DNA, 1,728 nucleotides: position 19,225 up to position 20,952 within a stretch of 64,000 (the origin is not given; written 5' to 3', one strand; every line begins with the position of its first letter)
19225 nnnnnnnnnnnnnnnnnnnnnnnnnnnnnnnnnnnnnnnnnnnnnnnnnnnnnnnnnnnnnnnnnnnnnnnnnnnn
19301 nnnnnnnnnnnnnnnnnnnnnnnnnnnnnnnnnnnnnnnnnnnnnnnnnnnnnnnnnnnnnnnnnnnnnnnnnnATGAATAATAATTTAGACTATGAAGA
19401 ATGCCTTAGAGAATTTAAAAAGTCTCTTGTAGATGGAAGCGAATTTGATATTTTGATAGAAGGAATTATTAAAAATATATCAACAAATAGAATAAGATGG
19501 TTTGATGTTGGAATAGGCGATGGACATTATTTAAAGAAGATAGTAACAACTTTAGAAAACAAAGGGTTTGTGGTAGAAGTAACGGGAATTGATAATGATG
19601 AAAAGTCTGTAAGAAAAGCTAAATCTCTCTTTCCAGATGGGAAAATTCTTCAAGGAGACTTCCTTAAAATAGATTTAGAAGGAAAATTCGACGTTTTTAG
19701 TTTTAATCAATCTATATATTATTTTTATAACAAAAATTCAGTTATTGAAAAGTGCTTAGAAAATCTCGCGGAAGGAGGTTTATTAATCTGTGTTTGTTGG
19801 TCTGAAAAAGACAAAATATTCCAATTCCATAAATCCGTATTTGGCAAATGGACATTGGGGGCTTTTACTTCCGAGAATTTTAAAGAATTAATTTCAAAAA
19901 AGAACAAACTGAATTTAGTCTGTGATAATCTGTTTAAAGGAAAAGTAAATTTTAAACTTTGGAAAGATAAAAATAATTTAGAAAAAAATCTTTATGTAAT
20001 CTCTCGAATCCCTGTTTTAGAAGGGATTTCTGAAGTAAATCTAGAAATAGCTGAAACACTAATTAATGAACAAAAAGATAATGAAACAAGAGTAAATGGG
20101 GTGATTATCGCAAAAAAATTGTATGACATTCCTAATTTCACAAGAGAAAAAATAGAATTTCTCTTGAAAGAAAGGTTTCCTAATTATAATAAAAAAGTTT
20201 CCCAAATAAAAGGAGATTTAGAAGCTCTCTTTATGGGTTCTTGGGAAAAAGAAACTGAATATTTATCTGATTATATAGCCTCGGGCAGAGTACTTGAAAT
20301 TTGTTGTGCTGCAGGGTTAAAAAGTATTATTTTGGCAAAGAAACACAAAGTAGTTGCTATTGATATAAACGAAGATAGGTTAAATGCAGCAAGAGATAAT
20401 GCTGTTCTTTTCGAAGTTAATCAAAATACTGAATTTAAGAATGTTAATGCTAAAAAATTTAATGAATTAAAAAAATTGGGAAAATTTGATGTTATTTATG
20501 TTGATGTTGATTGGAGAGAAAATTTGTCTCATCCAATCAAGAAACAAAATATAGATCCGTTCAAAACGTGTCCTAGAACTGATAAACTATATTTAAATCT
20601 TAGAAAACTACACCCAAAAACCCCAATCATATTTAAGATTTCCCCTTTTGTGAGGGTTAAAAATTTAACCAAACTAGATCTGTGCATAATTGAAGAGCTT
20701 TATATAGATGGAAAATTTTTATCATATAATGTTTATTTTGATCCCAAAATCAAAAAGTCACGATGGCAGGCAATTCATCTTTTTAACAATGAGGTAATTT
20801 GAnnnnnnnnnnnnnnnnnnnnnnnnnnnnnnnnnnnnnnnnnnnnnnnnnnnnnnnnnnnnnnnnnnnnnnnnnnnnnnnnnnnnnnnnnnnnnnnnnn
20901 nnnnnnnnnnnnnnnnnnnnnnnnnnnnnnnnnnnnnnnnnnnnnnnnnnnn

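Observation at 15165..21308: Translationally coupled six-gene nucleotide/nucleoside/RNA-end enzyme operon of unknown function, next to an IS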

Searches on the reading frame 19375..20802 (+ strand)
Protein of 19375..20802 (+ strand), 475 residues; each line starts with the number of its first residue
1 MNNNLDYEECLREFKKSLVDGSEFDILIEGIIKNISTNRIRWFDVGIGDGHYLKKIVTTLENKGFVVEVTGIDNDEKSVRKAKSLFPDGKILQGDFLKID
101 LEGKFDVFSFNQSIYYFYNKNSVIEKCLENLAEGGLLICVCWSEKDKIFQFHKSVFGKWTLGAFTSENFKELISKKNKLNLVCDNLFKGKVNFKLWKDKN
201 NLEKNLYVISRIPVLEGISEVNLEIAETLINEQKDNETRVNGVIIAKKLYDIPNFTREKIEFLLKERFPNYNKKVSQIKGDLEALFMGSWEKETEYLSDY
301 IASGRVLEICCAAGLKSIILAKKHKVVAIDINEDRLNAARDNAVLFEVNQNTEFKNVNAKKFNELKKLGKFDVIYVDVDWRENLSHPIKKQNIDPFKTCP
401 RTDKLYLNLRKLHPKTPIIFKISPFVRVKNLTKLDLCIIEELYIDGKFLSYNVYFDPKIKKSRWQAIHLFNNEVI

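Call 3: search_protein_families(library=pfam, proteins=[window:19375-20802:+], max_evalue=0.1)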
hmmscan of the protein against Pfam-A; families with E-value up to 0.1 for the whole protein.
window:19375-20802:+ (475 aa): 21 families
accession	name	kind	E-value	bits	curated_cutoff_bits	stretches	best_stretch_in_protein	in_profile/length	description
PF13847.12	Methyltransf_31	-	8.6e-22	77.8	27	2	41-150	6-121/145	Methyltransferase domain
PF13649.12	Methyltransf_25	-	1.4e-16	61.4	27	2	44-135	3-97/97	Methyltransferase domain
PF08241.18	Methyltransf_11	-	1.2e-12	48.8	21.2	1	44-139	2-95/95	Methyltransferase domain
PF13489.12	Methyltransf_23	-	2.3e-12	47.4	27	2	38-164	22-137/164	Methyltransferase domain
PF08242.18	Methyltransf_12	-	4.2e-11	43.9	30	2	44-137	2-98/98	Methyltransferase domain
PF13679.12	Methyltransf_32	-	9.2e-07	29.4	27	1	27-85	12-72/143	Methyltransferase domain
PF09445.16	Methyltransf_15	-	5.8e-06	26.4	22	1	305-375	3-76/165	RNA cap guanine-N2 methyltransferase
PF01170.24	UPF0020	-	3.9e-05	23.9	22.3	1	322-382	75-133/197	RMKL-like, methyltransferase domain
PF02254.24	TrkA_N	-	7.6e-05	23.4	23.8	0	48-100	5-53/116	TrkA-N domain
PF01728.25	FtsJ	-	0.00012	22.5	24.1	1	303-379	22-100/181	FtsJ-like methyltransferase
PF01189.24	Methyltr_RsmB-F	-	0.00013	22.1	27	1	305-378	11-87/199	16S rRNA methyltransferase RsmB/F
PF01209.24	Ubie_methyltran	-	0.00023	21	20.1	1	290-378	35-124/233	ubiE/COQ5 methyltransferase family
PF01596.23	Methyltransf_3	-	0.00052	19.8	22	1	304-382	46-132/204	O-methyltransferase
PF05175.20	MTS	-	0.00058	20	23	1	302-374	31-102/170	Methyltransferase small domain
PF01739.24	CheR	-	0.0017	18.3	27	0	26-90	14-88/195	CheR methyltransferase, SAM binding domain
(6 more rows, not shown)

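Call 4: search_protein_families(library=ncbifam, proteins=[window:19375-20802:+], max_evalue=0.1)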
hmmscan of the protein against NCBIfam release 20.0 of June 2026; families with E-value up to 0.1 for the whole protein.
window:19375-20802:+ (475 aa): 36 families (the best 25 are shown)
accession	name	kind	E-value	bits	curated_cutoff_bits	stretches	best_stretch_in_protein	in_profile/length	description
TIGR02072.1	BioC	equivalog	2.7e-10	40.5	184.95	1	27-142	23-135/244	malonyl-ACP O-methyltransferase BioC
NF011529.0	PRK14968.1-3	equivalog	3.9e-10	39.5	162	1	302-375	34-103/198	putative methyltransferase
NF043040.1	corrin_prot_MT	hypoth_equivalog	7.4e-10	38.6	180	1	287-375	24-115/216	corrinoid protein-associated methyltransferase CpaM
TIGR01983.1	UbiG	equivalog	7.8e-10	38.4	102.95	2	299-375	46-121/228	bifunctional 2-polyprenyl-6-hydroxyphenol methylase/3-demethylubiquinol 3-O-methyltransferase UbiG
TIGR00537.1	hemK_rel_arch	hypoth_equivalog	6.4e-08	32.5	87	1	303-376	20-88/179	HemK2/MTQ2 family protein methyltransferase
TIGR03534.1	RF_mod_PrmC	equivalog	1.3e-07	31.4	199.1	1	304-374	90-160/253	peptide chain release factor N(5)-glutamine methyltransferase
TIGR02021.1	BchM-ChlM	equivalog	6.5e-07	29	158.9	1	275-374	26-122/218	magnesium protoporphyrin IX methyltransferase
TIGR04290.1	meth_Rta_06860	hypoth_equivalog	1.1e-06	28.3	300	1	289-375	36-120/226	TIGR04290 family methyltransferase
NF002463.0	PRK01683.1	equivalog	1.6e-06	27.9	297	1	40-138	33-127/258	trans-aconitate 2-methyltransferase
NF008149.0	PRK10901.1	equivalog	1.6e-05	24.1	375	1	303-378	252-328/434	16S rRNA (cytosine(967)-C(5))-methyltransferase RsmB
NF008992.0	PRK12335.1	equivalog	1.7e-05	24.1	303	1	295-364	115-185/289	SAM-dependent methyltransferase TehB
TIGR03533.1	L3_gln_methyl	equivalog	7.4e-05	22.2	229.7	1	302-375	121-194/284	50S ribosomal protein L3 N(5)-glutamine methyltransferase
NF041536.1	ArsM_DUF2284_UU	exception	0.00021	19.8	575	1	304-374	78-149/459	arsenite methyltransferase/DUF2284 domain selenoprotein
NF001244.0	PRK00216.1-5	equivalog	0.00035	19.9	216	1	289-362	35-112/236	bifunctional demethylmenaquinone methyltransferase/2-methoxy-6-polyprenyl-1,4-benzoquinol methylase UbiE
NF004851.0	PRK06202.1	equivalog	0.00036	20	243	1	38-88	60-110/237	hypothetical protein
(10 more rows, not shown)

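Call 5: search_protein_families(library=padloc, proteins=[window:19375-20802:+], max_evalue=0.1)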
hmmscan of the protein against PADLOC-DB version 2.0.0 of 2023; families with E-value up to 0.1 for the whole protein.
window:19375-20802:+ (475 aa): 1 family
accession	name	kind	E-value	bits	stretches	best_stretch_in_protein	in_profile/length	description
PDLC04134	mad2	-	2.2e-27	94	2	304-409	293-382/492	mads_2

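Call 6: search_protein_families(library=phrogs, proteins=[window:19375-20802:+], max_evalue=0.01)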
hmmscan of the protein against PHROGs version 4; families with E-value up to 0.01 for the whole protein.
window:19375-20802:+ (475 aa): 3 families
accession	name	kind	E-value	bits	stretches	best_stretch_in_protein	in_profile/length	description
phrog_4752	-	other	1.2e-07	32.3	1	31-140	44-159/241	tRNA methyltransferase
phrog_3820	-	other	1.1e-05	25.7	0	256-337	26-104/255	DNA methyltransferase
phrog_15516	-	other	0.00017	22.1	1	304-382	58-140/214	methyltransferase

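Call 15: search_solved_structures(query=window:19375-20802:+, max_evalue=0.01)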
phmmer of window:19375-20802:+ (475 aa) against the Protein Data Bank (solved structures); distinct sequences matched with E-value up to 0.01: 4.
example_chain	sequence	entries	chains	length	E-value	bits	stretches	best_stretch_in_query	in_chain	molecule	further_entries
2gh1_A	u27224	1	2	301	4.6e-05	25.5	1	37-140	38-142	Methyltransferase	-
3gu3_A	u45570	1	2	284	5.5e-05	25.3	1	38-140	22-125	Methyltransferase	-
1wzn_A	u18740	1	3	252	0.00012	24.1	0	303-343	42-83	SAM-dependent methyltransferase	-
5m58_A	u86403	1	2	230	0.0086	18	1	301-374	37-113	C-methyltransferase CouO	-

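Call 42: find_homologous_proteins(query=window:19375-20802:+, max_evalue=0.001)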
Query window:19375-20802:+ (475 aa): 34 proteins with E <= 0.001 among 8000 candidates.
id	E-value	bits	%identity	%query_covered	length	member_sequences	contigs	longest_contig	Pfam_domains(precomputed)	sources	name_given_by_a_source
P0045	0.0e+0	1063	100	100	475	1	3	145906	PF13847.13,PF13489.13,PF13649.13,PF09445.17,PF13679.13,PF08241.19,PF08242.19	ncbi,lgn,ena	-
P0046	8.8e-274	926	86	100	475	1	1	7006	PF13847.13,PF13489.13,PF05175.21,PF13649.13,PF01170.25,PF01596.24,PF09445.17,PF13679.13,PF01209.25,PF08241.19,PF08242.19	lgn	-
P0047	4.1e-272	921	86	100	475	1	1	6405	PF13847.13,PF13489.13,PF05175.21,PF13649.13,PF02254.25,PF09445.17,PF13679.13,PF01209.25,PF08241.19,PF08242.19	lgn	-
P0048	6.4e-270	914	86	100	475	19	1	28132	PF13847.13,PF13489.13,PF13649.13,PF13679.13,PF08241.19,PF08242.19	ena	-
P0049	2.4e-269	912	84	100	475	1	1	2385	PF13847.13,PF13489.13,PF05175.21,PF13649.13,PF09445.17,PF13679.13,PF01209.25,PF08241.19,PF08242.19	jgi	-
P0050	1.3e-263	893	82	100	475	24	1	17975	PF13847.13,PF13489.13,PF05175.21,PF13649.13,PF02254.25,PF09445.17,PF13679.13,PF01209.25,PF08241.19,PF08242.19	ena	-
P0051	6.9e-258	874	81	100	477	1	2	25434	PF13847.13,PF13489.13,PF13649.13,PF09445.17,PF08241.19,PF08242.19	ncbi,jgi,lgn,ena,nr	ncbi:hypothetical protein COU59_00810 [Candidatus Pacearchaeota archaeon CG10_big_fil_rev_8_21_14_0_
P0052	3.6e-248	842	78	100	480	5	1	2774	PF13847.13,PF13489.13,PF05175.21,PF13649.13,PF09445.17,PF13679.13,PF01728.26,PF01209.25,PF08241.19,PF08242.19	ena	-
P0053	2.7e-246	836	78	100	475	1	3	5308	PF13847.13,PF13489.13,PF05175.21,PF13649.13,PF01189.24,PF09445.17,PF13679.13,PF01209.25,PF08241.19,PF08242.19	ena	-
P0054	8.1e-244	828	77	100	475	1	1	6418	PF13489.13,PF01189.24,PF01596.24,PF08241.19,PF13847.13,PF05175.21,PF13649.13,PF02254.25,PF09445.17,PF13679.13,PF01209.25,PF08242.19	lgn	-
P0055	1.1e-241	821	77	100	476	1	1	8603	PF13847.13,PF13489.13,PF05175.21,PF13649.13,PF02254.25,PF09445.17,PF13679.13,PF01209.25,PF08241.19,PF08242.19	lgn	-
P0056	6.6e-240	815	78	100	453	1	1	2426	PF13847.13,PF13489.13,PF05175.21,PF13649.13,PF02254.25,PF09445.17,PF13679.13,PF01209.25,PF08241.19,PF08242.19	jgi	-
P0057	7.9e-239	811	77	100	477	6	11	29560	PF13847.13,PF13489.13,PF05175.21,PF13649.13,PF02254.25,PF09445.17,PF13679.13,PF01209.25,PF08241.19,PF08242.19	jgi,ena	-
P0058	5.5e-235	799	74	99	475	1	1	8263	PF13489.13,PF01189.24,PF01596.24,PF08241.19,PF13847.13,PF05175.21,PF13649.13,PF01170.25,PF09445.17,PF13679.13,PF01728.26,PF01209.25,PF08242.19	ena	-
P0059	1.2e-227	774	75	99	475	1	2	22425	PF13847.13,PF13489.13,PF05175.21,PF13649.13,PF09445.17,PF13679.13,PF08241.19,PF08242.19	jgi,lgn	-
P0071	7.6e-134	465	48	98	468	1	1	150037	PF13489.13,PF02527.22,PF01596.24,PF08241.19,PF13847.13,PF05175.21,PF13649.13,PF01135.26,PF09445.17,PF13679.13,PF01209.25,PF08242.19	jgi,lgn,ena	-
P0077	8.6e-101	356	41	97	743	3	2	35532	PF13847.13,PF13489.13,PF05175.21,PF13649.13,PF09445.17,PF01728.26,PF08241.19,PF08242.19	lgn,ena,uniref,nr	uniref:RNA cap guanine-N2 methyltransferase n=1 Tax=Candidatus Kentrum sp. FW TaxID=2126338 RepID=A0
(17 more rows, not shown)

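Call 44: find_encoding_contigs(protein=P0077, flank=10000, max_places=2)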
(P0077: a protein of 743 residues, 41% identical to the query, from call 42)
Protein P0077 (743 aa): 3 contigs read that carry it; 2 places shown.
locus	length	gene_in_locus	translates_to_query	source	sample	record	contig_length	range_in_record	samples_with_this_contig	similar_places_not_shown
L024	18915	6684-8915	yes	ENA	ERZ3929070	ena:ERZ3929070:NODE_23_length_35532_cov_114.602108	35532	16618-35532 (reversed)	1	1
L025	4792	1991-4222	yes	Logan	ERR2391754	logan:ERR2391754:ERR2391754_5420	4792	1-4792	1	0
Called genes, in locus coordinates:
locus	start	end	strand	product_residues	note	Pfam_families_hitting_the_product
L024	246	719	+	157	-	-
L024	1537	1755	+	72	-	PF09720:Unstab_antitox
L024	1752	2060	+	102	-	-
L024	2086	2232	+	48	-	-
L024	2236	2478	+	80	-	PF04365:BrnT_toxin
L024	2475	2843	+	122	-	-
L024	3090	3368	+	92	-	PF13443:HTH_26 (weak)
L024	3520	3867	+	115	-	-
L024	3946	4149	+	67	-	PF08972:DUF1902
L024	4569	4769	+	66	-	-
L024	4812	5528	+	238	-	-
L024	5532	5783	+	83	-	PF02604:PhdYeFM_antitox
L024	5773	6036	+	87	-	PF05016:ParE_toxin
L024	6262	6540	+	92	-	PF04365:BrnT_toxin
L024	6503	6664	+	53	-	-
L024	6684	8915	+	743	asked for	PF01728:FtsJ (faint), PF05175:MTS (faint), PF08241:Methyltransf_11 (weak), PF08242:Methyltransf_12 (weak), PF13489:Methyltransf_23, PF13649:Methyltransf_25 (weak), PF13847:Methyltransf_31, PF09445:Methyltransf_15 (weak)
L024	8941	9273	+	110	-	PF01503:PRA-PH (weak), PF03819:MazG (weak)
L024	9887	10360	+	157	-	PF01850:PIN (weak)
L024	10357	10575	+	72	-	-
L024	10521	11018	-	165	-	-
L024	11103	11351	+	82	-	PF10387:DUF2442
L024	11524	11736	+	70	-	-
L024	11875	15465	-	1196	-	PF05860:TPS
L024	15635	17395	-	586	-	PF08479:POTRA_2, PF03865:ShlB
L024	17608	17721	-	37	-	-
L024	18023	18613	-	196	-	PF01330:RuvA_N, PF00633:HHH (faint), PF14520:HHH_5, PF21176:RecR_HhH (weak), PF07499:RuvA_C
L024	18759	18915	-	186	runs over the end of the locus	PF02075:RuvC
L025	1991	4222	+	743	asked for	PF01728:FtsJ (faint), PF05175:MTS (faint), PF08241:Methyltransf_11 (weak), PF08242:Methyltransf_12 (weak), PF13489:Methyltransf_23, PF13649:Methyltransf_25 (weak), PF13847:Methyltransf_31, PF09445:Methyltransf_15 (weak)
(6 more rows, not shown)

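Call 45: find_encoding_contigs(protein=P0071, flank=10000, max_places=1)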
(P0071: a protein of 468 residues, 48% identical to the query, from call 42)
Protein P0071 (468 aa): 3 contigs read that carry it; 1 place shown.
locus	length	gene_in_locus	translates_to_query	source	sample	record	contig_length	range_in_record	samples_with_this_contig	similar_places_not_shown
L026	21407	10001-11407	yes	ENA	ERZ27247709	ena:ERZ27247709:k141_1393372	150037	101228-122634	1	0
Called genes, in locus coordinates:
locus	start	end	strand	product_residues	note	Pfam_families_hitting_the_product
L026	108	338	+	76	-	PF09341:Pcc1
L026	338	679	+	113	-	PF01920:Prefoldin_2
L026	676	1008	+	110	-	PF04892:VanZ-LLP1 (weak)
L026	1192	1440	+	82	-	-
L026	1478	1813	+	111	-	-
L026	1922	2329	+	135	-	PF04472:SepF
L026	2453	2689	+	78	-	-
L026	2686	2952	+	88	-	PF05016:ParE_toxin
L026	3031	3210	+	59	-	-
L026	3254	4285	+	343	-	PF01555:N6_N4_Mtase, PF03602:Cons_hypoth95 (weak), PF01170:UPF0020, PF02384:N6_Mtase (weak), PF09445:Methyltransf_15 (weak), PF13847:Methyltransf_31, PF13649:Methyltransf_25 (weak)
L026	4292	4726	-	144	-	-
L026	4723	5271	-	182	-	PF01047:MarR (weak), PF01909:NTP_transf_2, PF18765:Polbeta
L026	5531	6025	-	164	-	PF01966:HD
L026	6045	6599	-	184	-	PF13671:AAA_33 (weak), PF13207:AAA_17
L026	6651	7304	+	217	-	PF00702:Hydrolase (weak)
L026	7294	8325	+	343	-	-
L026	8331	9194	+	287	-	PF01156:IU_nuc_hydro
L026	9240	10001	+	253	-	PF18765:Polbeta (faint), PF09249:tRNA_NucTransf2 (weak)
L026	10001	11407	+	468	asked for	PF13489:Methyltransf_23, PF08241:Methyltransf_11, PF08242:Methyltransf_12, PF13649:Methyltransf_25, PF13847:Methyltransf_31, PF01596:Methyltransf_3 (weak), PF09445:Methyltransf_15, PF13649:Methyltransf_25 (weak), +6 more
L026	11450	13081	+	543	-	PF05048:NosD, PF13229:Beta_helix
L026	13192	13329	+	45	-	-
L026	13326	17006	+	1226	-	PF05048:NosD, PF13229:Beta_helix (weak), PF05048:NosD, PF13229:Beta_helix, PF05048:NosD, PF13229:Beta_helix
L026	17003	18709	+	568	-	PF07705:CARDB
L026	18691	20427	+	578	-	-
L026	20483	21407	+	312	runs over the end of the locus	PF01916:DS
